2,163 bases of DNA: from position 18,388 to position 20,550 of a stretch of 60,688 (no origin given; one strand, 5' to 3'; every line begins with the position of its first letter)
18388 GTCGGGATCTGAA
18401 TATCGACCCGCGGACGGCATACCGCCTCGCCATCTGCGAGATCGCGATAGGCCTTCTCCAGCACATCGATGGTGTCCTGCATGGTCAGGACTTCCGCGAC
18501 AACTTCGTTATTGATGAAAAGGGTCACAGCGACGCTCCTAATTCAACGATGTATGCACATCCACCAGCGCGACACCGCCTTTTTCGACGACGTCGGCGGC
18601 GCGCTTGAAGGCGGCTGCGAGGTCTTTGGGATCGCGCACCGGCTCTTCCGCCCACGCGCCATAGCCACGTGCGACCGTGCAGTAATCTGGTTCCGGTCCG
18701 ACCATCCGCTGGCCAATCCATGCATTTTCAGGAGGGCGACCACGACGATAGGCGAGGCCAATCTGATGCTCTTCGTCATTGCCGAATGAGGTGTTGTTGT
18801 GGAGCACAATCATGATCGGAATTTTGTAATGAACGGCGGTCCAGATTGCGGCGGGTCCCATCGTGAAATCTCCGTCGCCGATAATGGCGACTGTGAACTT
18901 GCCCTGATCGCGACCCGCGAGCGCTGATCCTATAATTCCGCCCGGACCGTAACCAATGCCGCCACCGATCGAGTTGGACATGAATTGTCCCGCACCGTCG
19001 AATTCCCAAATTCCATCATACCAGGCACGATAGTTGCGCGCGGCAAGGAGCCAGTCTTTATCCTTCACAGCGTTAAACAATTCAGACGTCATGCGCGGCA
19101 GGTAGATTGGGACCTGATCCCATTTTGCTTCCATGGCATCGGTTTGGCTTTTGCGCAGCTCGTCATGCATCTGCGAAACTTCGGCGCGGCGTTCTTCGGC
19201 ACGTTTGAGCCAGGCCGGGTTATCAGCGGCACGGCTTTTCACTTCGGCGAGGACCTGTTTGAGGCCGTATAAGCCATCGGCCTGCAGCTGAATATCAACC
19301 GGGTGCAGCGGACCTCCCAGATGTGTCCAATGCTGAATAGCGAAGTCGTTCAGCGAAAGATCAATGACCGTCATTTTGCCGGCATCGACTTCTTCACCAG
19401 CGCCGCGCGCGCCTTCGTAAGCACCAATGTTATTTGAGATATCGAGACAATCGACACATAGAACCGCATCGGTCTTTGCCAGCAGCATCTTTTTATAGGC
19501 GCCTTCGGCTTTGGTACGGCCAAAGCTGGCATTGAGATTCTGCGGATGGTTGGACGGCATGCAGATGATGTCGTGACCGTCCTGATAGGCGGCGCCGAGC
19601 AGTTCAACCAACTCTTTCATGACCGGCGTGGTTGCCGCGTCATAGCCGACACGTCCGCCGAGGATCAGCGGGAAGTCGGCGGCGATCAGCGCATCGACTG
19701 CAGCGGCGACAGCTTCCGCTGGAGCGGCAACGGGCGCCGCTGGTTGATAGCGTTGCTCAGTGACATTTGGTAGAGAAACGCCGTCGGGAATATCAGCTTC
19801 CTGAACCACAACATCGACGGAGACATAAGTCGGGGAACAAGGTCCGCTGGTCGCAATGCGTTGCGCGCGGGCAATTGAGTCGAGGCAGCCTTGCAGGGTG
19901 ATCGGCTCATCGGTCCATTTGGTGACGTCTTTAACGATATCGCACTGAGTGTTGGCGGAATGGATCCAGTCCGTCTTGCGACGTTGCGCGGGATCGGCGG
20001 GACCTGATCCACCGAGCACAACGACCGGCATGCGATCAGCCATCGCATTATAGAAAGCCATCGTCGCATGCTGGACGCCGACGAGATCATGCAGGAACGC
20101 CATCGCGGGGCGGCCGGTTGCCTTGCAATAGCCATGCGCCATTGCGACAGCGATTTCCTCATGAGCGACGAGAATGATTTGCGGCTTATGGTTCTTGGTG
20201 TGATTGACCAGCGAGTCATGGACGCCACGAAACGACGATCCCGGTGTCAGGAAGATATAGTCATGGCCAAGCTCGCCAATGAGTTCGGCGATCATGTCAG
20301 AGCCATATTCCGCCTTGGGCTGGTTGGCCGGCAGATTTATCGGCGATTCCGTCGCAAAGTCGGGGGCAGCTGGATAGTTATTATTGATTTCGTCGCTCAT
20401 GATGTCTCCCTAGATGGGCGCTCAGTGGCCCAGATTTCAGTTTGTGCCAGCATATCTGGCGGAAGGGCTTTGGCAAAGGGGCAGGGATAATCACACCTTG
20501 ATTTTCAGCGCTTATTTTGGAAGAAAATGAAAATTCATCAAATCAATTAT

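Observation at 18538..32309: Six ThDP-dependent enzymes in under 14 kb, five from one atypical, self-consistent subfamily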

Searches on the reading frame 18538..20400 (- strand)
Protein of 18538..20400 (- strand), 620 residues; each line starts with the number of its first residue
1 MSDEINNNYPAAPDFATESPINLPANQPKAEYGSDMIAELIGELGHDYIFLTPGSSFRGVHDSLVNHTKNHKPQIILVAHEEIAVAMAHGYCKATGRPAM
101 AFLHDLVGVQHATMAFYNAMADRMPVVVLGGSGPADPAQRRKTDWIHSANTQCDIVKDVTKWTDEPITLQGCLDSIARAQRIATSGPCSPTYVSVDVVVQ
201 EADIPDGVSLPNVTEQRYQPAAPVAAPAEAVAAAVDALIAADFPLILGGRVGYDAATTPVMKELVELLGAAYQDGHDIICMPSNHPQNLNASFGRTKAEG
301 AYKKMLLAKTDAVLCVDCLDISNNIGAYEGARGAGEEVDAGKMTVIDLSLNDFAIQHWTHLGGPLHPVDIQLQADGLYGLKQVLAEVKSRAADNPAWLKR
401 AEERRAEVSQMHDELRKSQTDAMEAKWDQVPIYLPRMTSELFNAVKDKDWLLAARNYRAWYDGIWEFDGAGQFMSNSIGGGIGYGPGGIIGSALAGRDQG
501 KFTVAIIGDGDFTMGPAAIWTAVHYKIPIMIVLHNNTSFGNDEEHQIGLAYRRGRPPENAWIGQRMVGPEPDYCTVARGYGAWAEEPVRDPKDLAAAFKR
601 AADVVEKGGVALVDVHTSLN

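Call 3: search_protein_families(library=pfam, proteins=[window:18538-20400:-])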
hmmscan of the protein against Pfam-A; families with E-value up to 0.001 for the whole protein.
window:18538-20400:- (620 aa): 3 families
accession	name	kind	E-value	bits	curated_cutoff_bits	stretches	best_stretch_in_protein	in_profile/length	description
PF02775.26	TPP_enzyme_C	-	6.5e-23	81.6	21.9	1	457-615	5-151/151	Thiamine pyrophosphate enzyme, C-terminal TPP binding domain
PF02776.23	TPP_enzyme_N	-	5.9e-21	74.9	26.8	1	33-139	3-106/119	Thiamine pyrophosphate enzyme, N-terminal TPP binding domain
PF00205.28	TPP_enzyme_M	-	0.00066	19.8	30.4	0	231-316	1-84/137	Thiamine pyrophosphate enzyme, central domain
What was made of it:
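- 18538..20400 (-): ThDP enzyme A (620 aa), the A-lineage of the new clade. Motifs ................, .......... and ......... Pfam N and C domains (call 3).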

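Call 4: search_protein_families(library=ncbifam, proteins=[window:18538-20400:-])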
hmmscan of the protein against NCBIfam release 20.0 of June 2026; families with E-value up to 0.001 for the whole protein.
window:18538-20400:- (620 aa): 48 families (the best 25 are shown)
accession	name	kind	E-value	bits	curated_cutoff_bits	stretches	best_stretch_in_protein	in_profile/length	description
NF006203.0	PRK08327.1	equivalog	6.9e-66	222.9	456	2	33-318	11-290/571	thiamine pyrophosphate-requiring protein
NF005485.1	PRK07092.1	equivalog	3.5e-36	125.1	493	2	37-262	7-217/523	benzoylformate decarboxylase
NF004807.0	PRK06154.1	equivalog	8.4e-34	117.1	607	1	17-618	6-555/565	thiamine pyrophosphate-requiring protein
NF006052.0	PRK08199.1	subfamily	2.9e-33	115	539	2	391-616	337-536/559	thiamine pyrophosphate protein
NF006122.0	PRK08266.1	subfamily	2.4e-32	112.2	571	2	32-281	5-246/543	hypothetical protein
NF005712.0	PRK07524.1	subfamily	4.2e-32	111.3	500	1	37-616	9-528/536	5-guanidino-2-oxopentanoate decarboxylase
TIGR00118.1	acolac_lg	equivalog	1.9e-30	105.8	538.35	1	33-616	3-533/557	biosynthetic-type acetolactate synthase large subunit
NF005039.0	PRK06456.1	equivalog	4.9e-29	101.2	868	1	33-601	4-531/572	acetolactate synthase large subunit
NF058623.1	HdaclCoAlyACT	equivalog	2.2e-27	96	600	2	33-297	12-267/575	2-hydroxyacyl-CoA lyase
NF005713.0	PRK07525.1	subfamily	2.9e-25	88.7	620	1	74-615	45-560/592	sulfoacetaldehyde acetyltransferase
NF006581.0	PRK09107.1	equivalog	3.7e-25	88.3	974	1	27-603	7-542/595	acetolactate synthase 3 large subunit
NF004919.0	PRK06276.1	equivalog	5.9e-25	87.6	866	1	33-615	3-536/582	acetolactate synthase large subunit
NF004710.0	PRK06048.1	equivalog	1.8e-23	82.9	976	1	34-605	11-528/561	acetolactate synthase large subunit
TIGR03457.1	sulphoacet_xsc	equivalog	6.1e-23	81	676.4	1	74-615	41-554/579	sulfoacetaldehyde acetyltransferase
NF006378.0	PRK08617.1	equivalog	1.1e-22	80.1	510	1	28-266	5-229/556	acetolactate synthase AlsS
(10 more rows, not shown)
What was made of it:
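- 18538..20400 (-): Best NCBIfam hit NF006203, 223 bits, below the cut-off of 456 (call 4).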

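Call 70: find_homologous_proteins(query=window:18538-20400:-, max_evalue=1e-20)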
Query window:18538-20400:- (620 aa): 795 proteins with E <= 1e-20 among 8000 candidates; the best 120 are listed.
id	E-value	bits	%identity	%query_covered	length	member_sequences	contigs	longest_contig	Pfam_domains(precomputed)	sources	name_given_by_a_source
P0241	0.0e+0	1348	92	100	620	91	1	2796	PF02775.27,PF02776.24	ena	-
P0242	0.0e+0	1295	88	100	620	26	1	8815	PF02775.27,PF02776.24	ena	-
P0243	0.0e+0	1248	85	100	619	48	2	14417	PF02775.27,PF02776.24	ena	-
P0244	0.0e+0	1233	84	100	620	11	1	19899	PF02775.27,PF02776.24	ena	-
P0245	0.0e+0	1201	82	100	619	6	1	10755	PF02775.27,PF02776.24,PF00205.29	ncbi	-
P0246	0.0e+0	1194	81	100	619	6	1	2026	PF02775.27,PF02776.24,PF00205.29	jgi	jgi:acetolactate synthase-1/2/3 large subunit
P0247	0.0e+0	1177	81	100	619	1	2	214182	PF02775.27,PF02776.24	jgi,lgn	jgi:acetolactate synthase-1/2/3 large subunit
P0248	0.0e+0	1173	79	100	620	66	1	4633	PF02775.27,PF02776.24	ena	-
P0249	0.0e+0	1163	79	100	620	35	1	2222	PF02775.27,PF02776.24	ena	-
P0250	0.0e+0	1161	80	99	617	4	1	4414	PF02775.27,PF02776.24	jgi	-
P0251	0.0e+0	1138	78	99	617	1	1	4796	PF02775.27,PF02776.24,PF00205.29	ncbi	-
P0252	0.0e+0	1135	78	99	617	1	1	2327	PF02775.27,PF02776.24,PF00205.29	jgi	-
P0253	0.0e+0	1117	77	99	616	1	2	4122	PF02775.27,PF02776.24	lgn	-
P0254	0.0e+0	1108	76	99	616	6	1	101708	PF02775.27,PF02776.24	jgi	jgi:acetolactate synthase-1/2/3 large subunit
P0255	0.0e+0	1021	70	100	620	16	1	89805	PF02775.27,PF02776.24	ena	-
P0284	2.1e-228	778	55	99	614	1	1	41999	PF02775.27,PF02776.24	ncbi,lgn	ncbi:MAG: thiamine pyrophosphate-dependent enzyme [Rhodospirillales bacterium]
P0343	1.3e-166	574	45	97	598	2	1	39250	PF02775.27,PF02776.24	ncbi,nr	ncbi:thiamine pyrophosphate-binding protein [Propylenella binzhouense]|nr:thiamine pyrophosphate-bin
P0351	9.2e-164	564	46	95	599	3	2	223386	PF02775.27,PF02776.24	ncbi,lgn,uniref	ncbi:thiamine pyrophosphate-binding protein [Salipiger abyssi]|uniref:thiamine pyrophosphate-binding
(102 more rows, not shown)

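Call 71: find_encoding_contigs(protein=P0351, flank=8000, max_places=1)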
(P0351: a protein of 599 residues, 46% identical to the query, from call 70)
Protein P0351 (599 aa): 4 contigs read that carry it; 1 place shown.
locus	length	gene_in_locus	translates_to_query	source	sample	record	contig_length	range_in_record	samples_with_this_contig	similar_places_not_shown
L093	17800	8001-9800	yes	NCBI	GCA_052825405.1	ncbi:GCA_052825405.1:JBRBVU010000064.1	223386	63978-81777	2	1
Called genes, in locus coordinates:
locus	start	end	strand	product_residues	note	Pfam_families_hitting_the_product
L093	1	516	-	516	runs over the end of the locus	PF00890:FAD_binding_2, PF01266:DAO, PF03486:HI0933_like (weak), PF07992:Pyr_redox_2 (weak), PF12831:FAD_oxidored (weak), PF13450:NAD_binding_8 (weak)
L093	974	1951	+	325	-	PF03401:TctC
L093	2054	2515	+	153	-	PF07331:TctB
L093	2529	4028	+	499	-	PF01970:TctA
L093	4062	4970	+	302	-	-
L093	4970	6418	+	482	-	PF00890:FAD_binding_2, PF01134:GIDA (faint), PF01266:DAO, PF03486:HI0933_like, PF07992:Pyr_redox_2, PF12831:FAD_oxidored, PF13450:NAD_binding_8 (weak), PF00890:FAD_binding_2, +1 more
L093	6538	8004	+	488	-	PF00171:Aldedh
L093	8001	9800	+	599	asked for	PF02776:TPP_enzyme_N, PF02775:TPP_enzyme_C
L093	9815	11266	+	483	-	PF00171:Aldedh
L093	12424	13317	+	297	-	PF00126:HTH_1, PF03466:LysR_substrate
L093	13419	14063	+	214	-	-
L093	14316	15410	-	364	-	PF03741:TerC, PF04332:DUF475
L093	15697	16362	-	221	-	PF14114:DUF4286 (faint)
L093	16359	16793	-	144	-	PF03928:HbpS-like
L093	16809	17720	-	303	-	PF00701:DHDPS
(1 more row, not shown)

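Call 72: find_encoding_contigs(protein=P0284, flank=8000, max_places=1)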
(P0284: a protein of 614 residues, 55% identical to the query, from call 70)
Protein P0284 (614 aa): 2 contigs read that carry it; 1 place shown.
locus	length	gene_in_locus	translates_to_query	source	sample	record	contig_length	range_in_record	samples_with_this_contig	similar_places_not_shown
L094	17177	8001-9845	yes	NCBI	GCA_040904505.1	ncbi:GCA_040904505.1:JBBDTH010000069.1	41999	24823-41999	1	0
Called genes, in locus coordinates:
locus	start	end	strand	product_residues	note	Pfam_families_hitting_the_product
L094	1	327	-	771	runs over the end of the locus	PF01315:Ald_Xan_dh_C, PF02738:MoCoBD_1, PF20256:MoCoBD_2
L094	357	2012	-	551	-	PF20695:UbiD_N (weak), PF01977:UbiD, PF20696:UbiD_C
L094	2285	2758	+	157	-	PF07883:Cupin_2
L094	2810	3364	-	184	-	PF09523:DUF2390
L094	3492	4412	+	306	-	PF13379:NMT1_2 (faint), PF09084:NMT1 (faint)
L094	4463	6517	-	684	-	PF01970:TctA, PF07331:TctB (weak)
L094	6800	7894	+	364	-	PF03401:TctC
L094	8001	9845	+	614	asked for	PF02776:TPP_enzyme_N, PF02775:TPP_enzyme_C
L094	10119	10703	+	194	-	PF00072:Response_reg, PF03861:ANTAR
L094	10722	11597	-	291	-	PF02668:TauD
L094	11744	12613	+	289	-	PF00378:ECH_1, PF16113:ECH_2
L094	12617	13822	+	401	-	PF02515:CoA_transf_3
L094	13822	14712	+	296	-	PF01144:CoA_trans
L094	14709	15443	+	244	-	PF01144:CoA_trans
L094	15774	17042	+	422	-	PF13372:Alginate_exp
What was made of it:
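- CoA transferases are present in L094 (call 72).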

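Call 73: find_encoding_contigs(protein=P0343, flank=8000, max_places=1)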
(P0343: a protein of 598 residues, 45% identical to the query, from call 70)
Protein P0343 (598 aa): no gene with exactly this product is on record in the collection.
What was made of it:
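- Tried and rejected: The look-up of P0343 found no contig (call 73).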
